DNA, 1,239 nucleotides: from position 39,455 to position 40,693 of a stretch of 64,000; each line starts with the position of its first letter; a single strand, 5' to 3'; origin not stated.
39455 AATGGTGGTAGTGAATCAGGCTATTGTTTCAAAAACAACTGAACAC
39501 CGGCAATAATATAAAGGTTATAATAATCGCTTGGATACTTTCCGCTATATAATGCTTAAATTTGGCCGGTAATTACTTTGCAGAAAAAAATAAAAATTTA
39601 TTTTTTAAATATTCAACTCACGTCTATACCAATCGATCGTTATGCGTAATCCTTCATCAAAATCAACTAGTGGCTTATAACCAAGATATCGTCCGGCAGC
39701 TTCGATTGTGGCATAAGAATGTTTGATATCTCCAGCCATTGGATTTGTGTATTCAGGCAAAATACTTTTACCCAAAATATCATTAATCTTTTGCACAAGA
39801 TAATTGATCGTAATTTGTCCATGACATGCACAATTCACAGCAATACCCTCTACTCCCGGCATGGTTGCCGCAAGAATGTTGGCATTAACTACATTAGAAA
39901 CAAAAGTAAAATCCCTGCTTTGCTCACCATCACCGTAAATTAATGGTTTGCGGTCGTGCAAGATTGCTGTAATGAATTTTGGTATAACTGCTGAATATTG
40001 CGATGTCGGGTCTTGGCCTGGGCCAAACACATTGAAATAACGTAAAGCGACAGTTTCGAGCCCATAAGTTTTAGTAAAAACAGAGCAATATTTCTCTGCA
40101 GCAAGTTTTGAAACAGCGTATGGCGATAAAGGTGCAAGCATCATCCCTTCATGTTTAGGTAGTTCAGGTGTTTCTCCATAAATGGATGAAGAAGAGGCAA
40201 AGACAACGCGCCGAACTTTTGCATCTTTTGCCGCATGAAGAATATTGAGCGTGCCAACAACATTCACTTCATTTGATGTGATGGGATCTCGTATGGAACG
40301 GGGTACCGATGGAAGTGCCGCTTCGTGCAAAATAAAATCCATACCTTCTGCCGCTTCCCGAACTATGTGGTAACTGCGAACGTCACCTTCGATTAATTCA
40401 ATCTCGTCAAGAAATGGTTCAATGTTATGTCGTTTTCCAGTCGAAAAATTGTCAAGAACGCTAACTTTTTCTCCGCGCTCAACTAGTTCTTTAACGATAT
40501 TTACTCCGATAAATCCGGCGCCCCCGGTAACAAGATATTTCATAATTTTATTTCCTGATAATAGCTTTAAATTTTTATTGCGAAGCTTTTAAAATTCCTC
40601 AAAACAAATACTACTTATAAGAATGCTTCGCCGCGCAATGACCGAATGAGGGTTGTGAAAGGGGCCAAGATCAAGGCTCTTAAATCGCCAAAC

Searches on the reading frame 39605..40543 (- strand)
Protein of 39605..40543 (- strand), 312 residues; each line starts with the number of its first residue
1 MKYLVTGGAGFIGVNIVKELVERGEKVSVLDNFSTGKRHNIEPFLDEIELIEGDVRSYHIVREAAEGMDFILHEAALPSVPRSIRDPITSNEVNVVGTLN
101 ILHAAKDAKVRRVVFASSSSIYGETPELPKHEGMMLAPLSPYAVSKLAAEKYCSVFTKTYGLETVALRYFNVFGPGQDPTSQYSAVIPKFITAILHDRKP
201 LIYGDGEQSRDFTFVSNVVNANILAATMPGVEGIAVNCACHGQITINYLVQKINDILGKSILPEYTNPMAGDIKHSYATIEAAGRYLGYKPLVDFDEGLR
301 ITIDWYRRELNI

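Call 6: search_protein_families(library=pfam, proteins=[window:39605-40543:-], max_evalue=0.0001)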
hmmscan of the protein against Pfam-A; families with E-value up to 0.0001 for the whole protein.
window:39605-40543:- (312 aa): 9 families
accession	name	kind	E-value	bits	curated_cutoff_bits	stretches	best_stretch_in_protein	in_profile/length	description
PF01370.27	Epimerase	-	3e-60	204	20.9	1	4-238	2-239/240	NAD dependent epimerase/dehydratase family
PF16363.11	GDP_Man_Dehyd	-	2e-50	172.6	27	1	4-300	1-330/332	GDP-mannose 4,6 dehydratase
PF01073.25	3Beta_HSD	-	2.3e-31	109.3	22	1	4-227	1-230/280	3-beta hydroxysteroid dehydrogenase/isomerase family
PF02719.21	Polysacc_synt_2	-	5.4e-16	59.1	20.2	1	4-236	2-227/293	Polysaccharide biosynthesis protein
PF13460.12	NAD_binding_10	-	1.3e-11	45.2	27.2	1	7-153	1-131/184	NAD(P)H-binding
PF07993.18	NAD_binding_4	-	2.4e-11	43.7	20.1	1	5-221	1-257/258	Male sterility protein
PF04321.23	RmlD_sub_bind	-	4e-08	33.1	27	1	1-174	1-153/287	RmlD substrate binding domain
PF05368.20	NmrA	-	4.1e-05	23.8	27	1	4-124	6-113/298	NmrA-like family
PF08659.16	KR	-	4.8e-05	23.8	22.6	0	3-52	3-52/180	KR domain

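Call 42: search_protein_families(library=ncbifam, proteins=[window:39605-40543:-], max_evalue=1e-10)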
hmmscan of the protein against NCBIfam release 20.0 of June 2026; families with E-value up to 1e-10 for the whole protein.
window:39605-40543:- (312 aa): 22 families
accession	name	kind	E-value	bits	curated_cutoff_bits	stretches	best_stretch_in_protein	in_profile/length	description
NF011728.1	PRK15181.1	equivalog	3.4e-74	249.9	760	1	2-306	17-337/348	Vi polysaccharide biosynthesis UDP-N-acetylglucosaminuronic acid C-4 epimerase TviC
TIGR04180.1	EDH_00030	hypoth_equivalog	1.2e-52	178.9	475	1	4-261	2-260/297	NAD-dependent 4,6-dehydratase LegB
TIGR01179.1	galE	equivalog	4.7e-48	163.7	262.3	1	3-309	2-328/332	UDP-glucose 4-epimerase GalE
TIGR01181.1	dTDP_gluc_dehyt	equivalog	1.4e-47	162.3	365.1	1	2-308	1-313/321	dTDP-glucose 4,6-dehydratase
TIGR02197.1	heptose_epim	equivalog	8.9e-35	120.4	274.6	1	4-306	2-313/316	ADP-glyceromanno-heptose 6-epimerase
NF007956.0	PRK10675.1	subfamily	9.4e-31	107.2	394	1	1-308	1-331/338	UDP-glucose 4-epimerase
NF042422.1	oxyalk_red_OleD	equivalog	5.1e-29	101.7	580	1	1-243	1-227/329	2-alkyl-3-oxoalkanoate reductase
TIGR03466.1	HpnA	hypoth_equivalog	9.1e-26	90.5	367.65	1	1-167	1-165/327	hopanoid-associated sugar epimerase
NF007490.0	PRK10084.1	subfamily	1.3e-23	83.6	649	1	1-307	1-335/361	dTDP-glucose 4,6-dehydratase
NF007582.0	PRK10217.1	equivalog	5.9e-22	78.2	698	1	2-306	3-331/355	dTDP-glucose 4,6-dehydratase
NF042423.1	oxyalk_red_Shew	equivalog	2e-21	76.4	580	1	2-227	10-222/331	2-alkyl-3-oxoalkanoate reductase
NF052578.1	StrlDmthSdmBMthl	equivalog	4.2e-21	76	600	1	1-259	1-247/328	sterol demethylase protein SdmB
NF008360.0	PRK11150.1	equivalog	2.1e-20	73.2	452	1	4-235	3-233/310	ADP-glyceromanno-heptose 6-epimerase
NF047922.1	GDPFucSynFcl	equivalog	2.6e-19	69.8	500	1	94-307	81-302/308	GDP-L-fucose synthase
TIGR02622.1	CDP_4_6_dhtase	equivalog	3.6e-17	62.5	278.45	1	2-176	6-195/352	CDP-glucose 4,6-dehydratase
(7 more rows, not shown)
